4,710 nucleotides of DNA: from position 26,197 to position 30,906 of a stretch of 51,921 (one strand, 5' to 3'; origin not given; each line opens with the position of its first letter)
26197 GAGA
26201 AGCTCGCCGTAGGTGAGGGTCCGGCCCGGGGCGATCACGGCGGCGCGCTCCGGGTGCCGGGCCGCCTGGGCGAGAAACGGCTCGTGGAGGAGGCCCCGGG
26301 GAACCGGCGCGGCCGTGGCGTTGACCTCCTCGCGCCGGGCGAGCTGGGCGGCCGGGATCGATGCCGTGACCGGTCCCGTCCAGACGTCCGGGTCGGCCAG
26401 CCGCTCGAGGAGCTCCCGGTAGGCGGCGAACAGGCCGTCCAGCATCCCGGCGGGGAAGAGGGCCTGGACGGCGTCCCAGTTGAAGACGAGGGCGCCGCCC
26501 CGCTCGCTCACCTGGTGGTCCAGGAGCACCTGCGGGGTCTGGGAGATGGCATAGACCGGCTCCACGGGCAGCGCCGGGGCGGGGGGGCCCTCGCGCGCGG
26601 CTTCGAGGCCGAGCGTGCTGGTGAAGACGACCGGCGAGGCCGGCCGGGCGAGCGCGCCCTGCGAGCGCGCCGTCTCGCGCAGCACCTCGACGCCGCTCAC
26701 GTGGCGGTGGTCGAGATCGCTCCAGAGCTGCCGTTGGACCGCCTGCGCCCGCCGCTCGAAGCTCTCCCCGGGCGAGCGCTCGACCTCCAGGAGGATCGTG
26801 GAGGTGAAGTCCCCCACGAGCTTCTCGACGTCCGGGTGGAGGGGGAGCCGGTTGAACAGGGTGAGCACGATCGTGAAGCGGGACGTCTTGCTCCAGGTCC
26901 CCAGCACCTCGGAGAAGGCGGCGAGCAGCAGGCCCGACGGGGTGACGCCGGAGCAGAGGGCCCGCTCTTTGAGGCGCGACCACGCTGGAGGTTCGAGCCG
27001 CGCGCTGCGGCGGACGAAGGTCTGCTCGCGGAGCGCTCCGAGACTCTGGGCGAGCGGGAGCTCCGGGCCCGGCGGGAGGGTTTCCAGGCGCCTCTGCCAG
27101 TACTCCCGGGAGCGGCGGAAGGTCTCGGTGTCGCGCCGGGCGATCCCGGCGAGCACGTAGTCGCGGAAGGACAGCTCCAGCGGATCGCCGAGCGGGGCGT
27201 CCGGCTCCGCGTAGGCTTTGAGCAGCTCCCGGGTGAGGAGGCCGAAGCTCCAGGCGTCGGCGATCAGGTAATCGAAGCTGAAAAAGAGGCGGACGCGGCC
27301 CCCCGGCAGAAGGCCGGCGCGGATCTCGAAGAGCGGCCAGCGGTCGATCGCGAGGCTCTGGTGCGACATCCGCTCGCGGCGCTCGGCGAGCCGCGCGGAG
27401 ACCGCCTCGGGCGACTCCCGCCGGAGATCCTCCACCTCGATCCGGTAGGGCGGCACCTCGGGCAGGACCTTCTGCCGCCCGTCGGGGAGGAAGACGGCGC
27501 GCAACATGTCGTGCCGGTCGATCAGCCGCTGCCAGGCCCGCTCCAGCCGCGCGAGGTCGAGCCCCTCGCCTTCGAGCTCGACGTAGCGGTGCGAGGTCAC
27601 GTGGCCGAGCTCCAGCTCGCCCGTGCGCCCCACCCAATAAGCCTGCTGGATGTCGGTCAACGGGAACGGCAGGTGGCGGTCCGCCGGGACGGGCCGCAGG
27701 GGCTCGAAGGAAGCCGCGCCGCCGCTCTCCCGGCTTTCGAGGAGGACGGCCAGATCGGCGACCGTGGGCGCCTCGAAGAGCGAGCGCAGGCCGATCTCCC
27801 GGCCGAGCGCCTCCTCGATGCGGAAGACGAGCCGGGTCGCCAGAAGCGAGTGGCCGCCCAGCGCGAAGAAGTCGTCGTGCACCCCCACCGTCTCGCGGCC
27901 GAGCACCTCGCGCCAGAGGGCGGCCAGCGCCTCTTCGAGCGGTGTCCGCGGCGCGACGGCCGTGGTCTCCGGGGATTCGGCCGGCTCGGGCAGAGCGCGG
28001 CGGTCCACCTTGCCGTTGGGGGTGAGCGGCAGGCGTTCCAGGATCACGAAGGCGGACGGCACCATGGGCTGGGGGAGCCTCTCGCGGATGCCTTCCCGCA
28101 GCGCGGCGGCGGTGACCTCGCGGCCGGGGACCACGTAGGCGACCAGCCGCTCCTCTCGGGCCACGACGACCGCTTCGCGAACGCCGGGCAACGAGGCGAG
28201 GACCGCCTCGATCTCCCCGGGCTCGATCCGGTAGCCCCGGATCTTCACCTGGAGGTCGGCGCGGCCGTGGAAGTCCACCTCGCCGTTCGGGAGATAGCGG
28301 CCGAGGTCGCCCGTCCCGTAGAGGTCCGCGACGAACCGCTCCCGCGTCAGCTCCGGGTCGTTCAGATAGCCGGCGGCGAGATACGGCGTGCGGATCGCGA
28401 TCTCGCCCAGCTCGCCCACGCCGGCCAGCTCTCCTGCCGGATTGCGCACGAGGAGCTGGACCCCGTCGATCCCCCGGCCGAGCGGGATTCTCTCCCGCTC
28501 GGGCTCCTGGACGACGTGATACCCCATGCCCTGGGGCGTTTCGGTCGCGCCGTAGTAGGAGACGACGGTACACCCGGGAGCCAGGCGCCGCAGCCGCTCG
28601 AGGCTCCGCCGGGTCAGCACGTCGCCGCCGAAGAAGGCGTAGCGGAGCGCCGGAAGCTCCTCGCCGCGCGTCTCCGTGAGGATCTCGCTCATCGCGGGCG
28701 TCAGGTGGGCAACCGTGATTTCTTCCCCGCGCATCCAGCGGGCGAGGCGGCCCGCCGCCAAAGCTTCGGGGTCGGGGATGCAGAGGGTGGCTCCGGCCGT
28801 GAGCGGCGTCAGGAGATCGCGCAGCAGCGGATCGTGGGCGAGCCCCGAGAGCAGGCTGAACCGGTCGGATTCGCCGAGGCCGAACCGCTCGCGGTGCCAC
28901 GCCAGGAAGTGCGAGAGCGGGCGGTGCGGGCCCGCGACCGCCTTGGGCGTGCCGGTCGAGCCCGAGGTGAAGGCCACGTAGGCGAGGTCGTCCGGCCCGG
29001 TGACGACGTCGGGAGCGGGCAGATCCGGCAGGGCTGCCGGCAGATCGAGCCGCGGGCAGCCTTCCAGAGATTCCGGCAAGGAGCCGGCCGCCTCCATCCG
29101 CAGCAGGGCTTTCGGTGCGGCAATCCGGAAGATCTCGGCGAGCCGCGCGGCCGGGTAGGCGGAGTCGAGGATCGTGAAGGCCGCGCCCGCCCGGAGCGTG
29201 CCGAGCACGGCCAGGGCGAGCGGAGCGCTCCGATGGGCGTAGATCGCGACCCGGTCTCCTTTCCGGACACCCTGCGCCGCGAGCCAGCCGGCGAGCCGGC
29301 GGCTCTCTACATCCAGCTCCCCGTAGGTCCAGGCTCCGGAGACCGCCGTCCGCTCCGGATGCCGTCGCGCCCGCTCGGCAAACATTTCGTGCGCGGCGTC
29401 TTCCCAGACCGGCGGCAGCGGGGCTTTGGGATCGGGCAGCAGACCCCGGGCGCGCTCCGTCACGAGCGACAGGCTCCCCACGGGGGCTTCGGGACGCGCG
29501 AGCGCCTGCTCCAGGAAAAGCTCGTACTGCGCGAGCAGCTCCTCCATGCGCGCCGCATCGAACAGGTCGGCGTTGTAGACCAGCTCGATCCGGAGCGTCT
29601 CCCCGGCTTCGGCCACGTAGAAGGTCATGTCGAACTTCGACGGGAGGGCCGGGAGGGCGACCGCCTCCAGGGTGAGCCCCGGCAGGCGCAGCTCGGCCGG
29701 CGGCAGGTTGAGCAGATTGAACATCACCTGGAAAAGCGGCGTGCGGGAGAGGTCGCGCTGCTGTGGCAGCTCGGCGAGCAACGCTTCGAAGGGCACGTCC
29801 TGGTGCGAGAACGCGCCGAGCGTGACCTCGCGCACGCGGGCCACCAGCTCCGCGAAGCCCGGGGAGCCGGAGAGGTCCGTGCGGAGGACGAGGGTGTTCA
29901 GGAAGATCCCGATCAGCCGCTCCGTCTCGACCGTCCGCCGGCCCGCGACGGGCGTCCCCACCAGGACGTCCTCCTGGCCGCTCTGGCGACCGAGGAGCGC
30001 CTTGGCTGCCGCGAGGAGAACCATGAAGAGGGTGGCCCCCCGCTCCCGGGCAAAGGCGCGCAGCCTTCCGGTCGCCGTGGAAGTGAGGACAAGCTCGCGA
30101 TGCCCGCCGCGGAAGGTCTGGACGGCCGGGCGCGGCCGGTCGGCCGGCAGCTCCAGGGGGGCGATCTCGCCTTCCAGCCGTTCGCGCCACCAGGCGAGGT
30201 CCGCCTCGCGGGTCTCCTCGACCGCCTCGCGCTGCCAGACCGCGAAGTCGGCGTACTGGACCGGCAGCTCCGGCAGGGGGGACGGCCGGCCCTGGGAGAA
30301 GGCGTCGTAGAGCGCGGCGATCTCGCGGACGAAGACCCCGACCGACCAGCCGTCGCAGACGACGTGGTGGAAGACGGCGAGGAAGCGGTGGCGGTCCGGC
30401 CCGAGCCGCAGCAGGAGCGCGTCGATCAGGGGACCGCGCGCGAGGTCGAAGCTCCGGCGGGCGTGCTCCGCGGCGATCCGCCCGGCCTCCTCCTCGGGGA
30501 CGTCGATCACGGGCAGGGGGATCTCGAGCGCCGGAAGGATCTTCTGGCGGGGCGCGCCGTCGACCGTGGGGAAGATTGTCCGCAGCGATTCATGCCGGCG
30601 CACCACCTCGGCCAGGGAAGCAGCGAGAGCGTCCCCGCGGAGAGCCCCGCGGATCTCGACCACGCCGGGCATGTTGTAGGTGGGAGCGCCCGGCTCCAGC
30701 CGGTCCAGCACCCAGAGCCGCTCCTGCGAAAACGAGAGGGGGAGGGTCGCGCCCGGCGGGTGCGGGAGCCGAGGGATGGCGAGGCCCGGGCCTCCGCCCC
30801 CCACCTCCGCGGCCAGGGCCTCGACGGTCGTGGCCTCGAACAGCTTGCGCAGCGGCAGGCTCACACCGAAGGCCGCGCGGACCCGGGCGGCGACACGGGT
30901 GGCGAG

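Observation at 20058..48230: Compact 28-kb FAAL-primed NRPS lipopeptide cluster with halogenase and kynurenine monooxygenase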

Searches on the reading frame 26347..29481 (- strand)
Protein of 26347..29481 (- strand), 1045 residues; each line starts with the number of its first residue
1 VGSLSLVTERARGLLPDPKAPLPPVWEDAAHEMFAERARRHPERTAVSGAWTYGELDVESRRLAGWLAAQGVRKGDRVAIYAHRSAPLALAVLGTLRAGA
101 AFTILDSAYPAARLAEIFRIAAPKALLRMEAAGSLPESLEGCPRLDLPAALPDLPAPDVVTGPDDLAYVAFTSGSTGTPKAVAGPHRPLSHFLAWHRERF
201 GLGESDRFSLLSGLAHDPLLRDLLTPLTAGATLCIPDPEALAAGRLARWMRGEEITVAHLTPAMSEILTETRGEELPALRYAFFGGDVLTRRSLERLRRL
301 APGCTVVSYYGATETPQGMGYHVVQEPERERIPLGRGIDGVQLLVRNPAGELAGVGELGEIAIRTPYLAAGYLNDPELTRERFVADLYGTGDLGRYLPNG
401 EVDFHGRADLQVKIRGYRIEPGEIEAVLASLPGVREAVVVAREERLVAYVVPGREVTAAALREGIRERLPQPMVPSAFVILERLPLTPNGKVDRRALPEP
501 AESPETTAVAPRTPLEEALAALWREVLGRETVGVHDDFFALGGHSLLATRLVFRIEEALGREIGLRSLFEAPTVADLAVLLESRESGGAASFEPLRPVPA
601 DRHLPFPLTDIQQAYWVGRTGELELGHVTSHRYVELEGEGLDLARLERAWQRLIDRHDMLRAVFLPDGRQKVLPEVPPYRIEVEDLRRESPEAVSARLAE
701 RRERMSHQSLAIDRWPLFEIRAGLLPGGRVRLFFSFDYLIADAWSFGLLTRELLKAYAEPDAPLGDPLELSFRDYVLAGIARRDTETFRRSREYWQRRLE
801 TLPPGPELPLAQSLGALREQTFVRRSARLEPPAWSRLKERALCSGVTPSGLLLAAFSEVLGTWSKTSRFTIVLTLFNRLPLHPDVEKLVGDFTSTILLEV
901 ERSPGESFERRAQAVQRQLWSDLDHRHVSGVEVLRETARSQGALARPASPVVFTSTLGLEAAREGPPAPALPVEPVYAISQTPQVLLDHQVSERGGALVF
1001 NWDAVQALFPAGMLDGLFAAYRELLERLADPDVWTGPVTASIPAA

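Call 64: find_homologous_proteins(query=window:26347-29481:-, max_evalue=1e-50)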
Query window:26347-29481:- (1045 aa): 7555 proteins with E <= 1e-50 among 8000 candidates; the best 120 are listed.
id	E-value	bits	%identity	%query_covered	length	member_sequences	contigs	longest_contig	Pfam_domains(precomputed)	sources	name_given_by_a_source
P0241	0.0e+0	1289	56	84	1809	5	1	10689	PF00881.30,PF00668.26,PF00550.32,PF00501.35,PF13193.13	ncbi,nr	ncbi:MAG TPA: non-ribosomal peptide synthetase, partial [Acidobacteria bacterium]|nr:non-ribosomal p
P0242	0.0e+0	1260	47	98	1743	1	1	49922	PF00668.26,PF00550.32,PF00501.35,PF13193.13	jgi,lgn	-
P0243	0.0e+0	1160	44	96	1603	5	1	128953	PF00668.26,PF00550.32,PF00501.35,PF13193.13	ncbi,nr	ncbi:non-ribosomal peptide synthetase [Amycolatopsis sp. M39]|nr:non-ribosomal peptide synthetase [A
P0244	0.0e+0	1155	64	63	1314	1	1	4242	PF00668.26,PF00550.32,PF00501.35,PF13193.13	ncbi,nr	ncbi:MAG TPA: amino acid adenylation domain-containing protein, partial [Thermoanaerobaculia bacteri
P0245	0.0e+0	1094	49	83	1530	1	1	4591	PF00668.26,PF00550.32,PF00501.35,PF13193.13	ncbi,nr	ncbi:MAG TPA: amino acid adenylation domain-containing protein, partial [Myxococcaceae bacterium]|nr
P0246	0.0e+0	1091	56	85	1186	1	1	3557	PF00668.26,PF00550.32,PF00501.35,PF13193.13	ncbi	ncbi:MAG TPA: AMP-binding protein, partial [Herpetosiphonaceae bacterium]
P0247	0.0e+0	1036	37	91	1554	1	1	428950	PF00668.26,PF00550.32,PF00501.35,PF13193.13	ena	-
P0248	0.0e+0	1033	55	71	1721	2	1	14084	PF00881.30,PF00668.26,PF00550.32,PF00501.35,PF13193.13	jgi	jgi:amino acid adenylation domain-containing protein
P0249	0.0e+0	1025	50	70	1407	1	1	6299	PF00668.26,PF00550.32,PF00501.35,PF13193.13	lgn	-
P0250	0.0e+0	1018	55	56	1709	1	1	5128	PF00668.26,PF00550.32,PF00501.35,PF13193.13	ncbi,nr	ncbi:MAG TPA: amino acid adenylation domain-containing protein, partial [Thermoanaerobaculia bacteri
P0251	2.3e-297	1007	54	66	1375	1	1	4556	PF00668.26,PF00550.32,PF00501.35,PF13193.13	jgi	jgi:amino acid adenylation domain-containing protein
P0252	2.6e-296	1004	55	60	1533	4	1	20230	PF00881.30,PF00668.26,PF00550.32,PF00501.35,PF13193.13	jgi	jgi:amino acid adenylation domain-containing protein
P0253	6.2e-296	1002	43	97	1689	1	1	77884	PF00668.26,PF00550.32,PF00501.35,PF13193.13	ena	-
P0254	7.8e-296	1002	51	57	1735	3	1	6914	PF00668.26,PF00550.32,PF00501.35,PF13193.13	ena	-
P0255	7.0e-294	996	54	61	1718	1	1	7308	PF00668.26,PF00550.32,PF00501.35,PF13193.13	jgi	jgi:amino acid adenylation domain-containing protein/non-ribosomal peptide synthase protein (TIGR017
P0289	1.3e-260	886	45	99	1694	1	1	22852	PF00668.26,PF00550.32,PF00501.35,PF13193.13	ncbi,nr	ncbi:MAG TPA: non-ribosomal peptide synthetase, partial [Acidobacteria bacterium]|nr:non-ribosomal p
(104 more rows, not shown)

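Call 72: find_encoding_contigs(protein=P0289, flank=10000, max_places=1)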
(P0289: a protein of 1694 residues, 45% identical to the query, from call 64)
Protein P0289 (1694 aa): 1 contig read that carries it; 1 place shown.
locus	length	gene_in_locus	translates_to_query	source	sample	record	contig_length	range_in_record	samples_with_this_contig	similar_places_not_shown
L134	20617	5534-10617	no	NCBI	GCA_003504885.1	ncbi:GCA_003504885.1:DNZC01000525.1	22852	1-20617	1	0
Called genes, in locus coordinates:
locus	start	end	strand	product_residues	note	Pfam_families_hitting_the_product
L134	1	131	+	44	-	PF00501:AMP-binding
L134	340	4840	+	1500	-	PF13193:AMP-binding_C, PF00550:PP-binding, PF00668:Condensation, PF00501:AMP-binding, PF13193:AMP-binding_C, PF00550:PP-binding, PF00668:Condensation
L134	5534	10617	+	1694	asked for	PF00668:Condensation, PF00501:AMP-binding, PF13193:AMP-binding_C (faint), PF00550:PP-binding, PF00668:Condensation, PF00501:AMP-binding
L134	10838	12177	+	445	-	PF13193:AMP-binding_C, PF00550:PP-binding, PF00975:Thioesterase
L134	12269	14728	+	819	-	PF12704:MacB_PCD, PF02687:FtsX, PF12704:MacB_PCD, PF02687:FtsX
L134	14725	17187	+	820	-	PF01804:Penicil_amidase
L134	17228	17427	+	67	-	-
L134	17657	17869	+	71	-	-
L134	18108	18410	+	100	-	-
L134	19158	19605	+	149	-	PF10282:Lactonase, PF08450:SGL (weak)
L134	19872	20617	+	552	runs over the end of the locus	PF04185:Phosphoesterase (faint)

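Call 73: find_encoding_contigs(protein=P0242, flank=10000, max_places=1)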
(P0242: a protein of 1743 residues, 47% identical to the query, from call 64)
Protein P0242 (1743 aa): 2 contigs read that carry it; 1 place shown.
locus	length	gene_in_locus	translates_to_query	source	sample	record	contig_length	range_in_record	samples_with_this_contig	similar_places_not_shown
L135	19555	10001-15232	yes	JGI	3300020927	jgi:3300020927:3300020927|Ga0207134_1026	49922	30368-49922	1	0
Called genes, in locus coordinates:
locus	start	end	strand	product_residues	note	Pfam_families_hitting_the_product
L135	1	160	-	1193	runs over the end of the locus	PF01839:FG-GAP (faint), PF21348:RGL11_C (faint), PF25292:Beta-prop_CGLA (faint), PF13517:FG-GAP_3 (weak), PF03160:Calx-beta (faint)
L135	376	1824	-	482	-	PF02397:Bac_transf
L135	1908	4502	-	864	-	PF02927:CelD_N, PF00759:Glyco_hydro_9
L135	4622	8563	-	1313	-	PF02927:CelD_N, PF00759:Glyco_hydro_9, PF03160:Calx-beta (faint)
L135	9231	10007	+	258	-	PF22624:AASDHPPT_N, PF01648:ACPS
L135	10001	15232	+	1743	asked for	PF00501:AMP-binding, PF13193:AMP-binding_C, PF00550:PP-binding, PF00668:Condensation, PF00501:AMP-binding, PF13193:AMP-binding_C, PF00550:PP-binding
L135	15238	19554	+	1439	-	?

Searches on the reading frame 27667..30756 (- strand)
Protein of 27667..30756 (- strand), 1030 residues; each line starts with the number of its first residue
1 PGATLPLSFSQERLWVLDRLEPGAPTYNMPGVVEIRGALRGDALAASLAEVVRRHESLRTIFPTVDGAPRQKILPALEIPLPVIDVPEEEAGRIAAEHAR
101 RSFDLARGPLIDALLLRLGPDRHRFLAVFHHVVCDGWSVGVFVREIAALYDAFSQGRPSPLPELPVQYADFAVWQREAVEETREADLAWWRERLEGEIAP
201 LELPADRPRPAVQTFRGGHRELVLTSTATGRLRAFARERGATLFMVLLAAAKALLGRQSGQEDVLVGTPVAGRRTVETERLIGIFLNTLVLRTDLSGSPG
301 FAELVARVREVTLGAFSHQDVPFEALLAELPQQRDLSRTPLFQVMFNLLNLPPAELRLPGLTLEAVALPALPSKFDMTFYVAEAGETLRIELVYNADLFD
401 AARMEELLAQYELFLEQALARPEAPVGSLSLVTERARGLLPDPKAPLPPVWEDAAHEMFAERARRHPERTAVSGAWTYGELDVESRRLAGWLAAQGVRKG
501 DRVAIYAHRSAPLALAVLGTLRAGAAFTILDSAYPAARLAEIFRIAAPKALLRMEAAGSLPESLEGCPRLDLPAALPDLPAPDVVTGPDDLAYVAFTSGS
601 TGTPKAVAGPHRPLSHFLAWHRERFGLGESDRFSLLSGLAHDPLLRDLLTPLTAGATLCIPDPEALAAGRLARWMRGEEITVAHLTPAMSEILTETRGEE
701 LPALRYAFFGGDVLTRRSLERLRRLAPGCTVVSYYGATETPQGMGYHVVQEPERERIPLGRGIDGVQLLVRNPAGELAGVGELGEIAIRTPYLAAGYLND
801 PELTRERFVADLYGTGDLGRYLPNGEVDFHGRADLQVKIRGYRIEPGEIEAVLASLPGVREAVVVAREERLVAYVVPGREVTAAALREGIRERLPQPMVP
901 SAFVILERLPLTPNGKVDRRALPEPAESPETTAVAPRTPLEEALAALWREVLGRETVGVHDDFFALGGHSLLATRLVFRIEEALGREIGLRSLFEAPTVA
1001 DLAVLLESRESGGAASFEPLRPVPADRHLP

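Call 20: search_protein_families(library=pfam, proteins=[window:27667-30756:-], max_evalue=0.01)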
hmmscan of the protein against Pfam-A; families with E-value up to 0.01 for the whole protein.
window:27667-30756:- (1030 aa): 4 families
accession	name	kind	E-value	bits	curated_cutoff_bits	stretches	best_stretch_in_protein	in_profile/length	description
PF00668.25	Condensation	-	2.6e-105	353.2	30.6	1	4-436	4-451/456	Condensation domain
PF00501.34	AMP-binding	-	3.9e-68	230.4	29.9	1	459-798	1-384/384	AMP-binding enzyme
PF00550.31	PP-binding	-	5.8e-16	58.9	20.8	1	943-1003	2-64/67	Phosphopantetheine attachment site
PF13193.12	AMP-binding_C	-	2.3e-15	57.7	24.5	1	848-916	1-76/76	AMP-binding enzyme C-terminal domain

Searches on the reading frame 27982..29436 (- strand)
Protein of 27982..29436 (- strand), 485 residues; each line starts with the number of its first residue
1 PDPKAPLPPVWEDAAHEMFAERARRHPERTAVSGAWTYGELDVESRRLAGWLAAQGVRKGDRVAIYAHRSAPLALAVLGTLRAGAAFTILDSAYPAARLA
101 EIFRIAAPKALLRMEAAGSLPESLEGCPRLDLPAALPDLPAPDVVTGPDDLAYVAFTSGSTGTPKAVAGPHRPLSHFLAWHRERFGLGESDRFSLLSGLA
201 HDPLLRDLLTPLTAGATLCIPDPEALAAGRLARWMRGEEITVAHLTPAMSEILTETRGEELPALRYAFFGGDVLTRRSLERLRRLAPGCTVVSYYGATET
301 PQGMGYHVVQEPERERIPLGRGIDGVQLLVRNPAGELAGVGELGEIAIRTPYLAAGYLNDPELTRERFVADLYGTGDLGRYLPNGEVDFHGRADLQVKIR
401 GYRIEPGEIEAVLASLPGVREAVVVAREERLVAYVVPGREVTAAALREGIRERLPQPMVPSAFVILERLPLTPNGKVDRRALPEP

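Call 36: search_solved_structures(query=window:27982-29436:-, max_evalue=1e-30, show_alignments=0)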
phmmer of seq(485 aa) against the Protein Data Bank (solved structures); distinct sequences matched with E-value up to 1e-30: 75 (the best 60 are shown).
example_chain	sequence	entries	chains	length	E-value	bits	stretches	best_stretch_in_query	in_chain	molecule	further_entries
6mfy_A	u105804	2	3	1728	1.3e-136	459.2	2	3-484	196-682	Linear gramicidin synthase subunit A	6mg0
6mfz_A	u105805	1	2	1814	1.6e-136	458.9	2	3-484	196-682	Linear gramicidin synthase subunit A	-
9be3_A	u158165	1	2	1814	1.6e-136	458.9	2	3-484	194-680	Linear gramicidin synthase subunit A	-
9be4_A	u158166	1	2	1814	1.6e-136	458.9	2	3-484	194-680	Linear gramicidin synthase subunit A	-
9meh_A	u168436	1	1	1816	1.6e-136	458.9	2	3-484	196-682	Linear gramicidin synthase subunit A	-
8xjz_C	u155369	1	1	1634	9.9e-97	327.7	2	33-482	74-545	Peptide synthetase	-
5u89_A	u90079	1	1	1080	2e-75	257.4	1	12-485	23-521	Amino acid adenylation domain protein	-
6p1j_A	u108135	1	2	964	8.5e-74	252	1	15-482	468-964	Txo2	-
8hlk_A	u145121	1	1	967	1.3e-73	251.5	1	13-485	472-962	Microcystin synthetase B (Fragment)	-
7ly7_A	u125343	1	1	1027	7.3e-71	242.4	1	8-485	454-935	BmdB, Bacillamide NRPS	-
7ly4_E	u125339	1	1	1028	7.3e-71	242.4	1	8-485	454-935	BmdB, bacillamide NRPS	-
5es6_A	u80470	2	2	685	9e-70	238.8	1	3-484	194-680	Linear gramicidin synthase subunit A | Linear gramicidin synthetase subunit A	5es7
6ulz_A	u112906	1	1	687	9.1e-70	238.8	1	3-484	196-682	Linear gramicidin synthase subunit A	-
5es5_A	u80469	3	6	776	1.3e-69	238.2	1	3-484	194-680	Linear gramicidin synthetase subunit A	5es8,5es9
6mfw_A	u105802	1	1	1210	3.7e-69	236.7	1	3-484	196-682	Linear gramicidin synthase subunit A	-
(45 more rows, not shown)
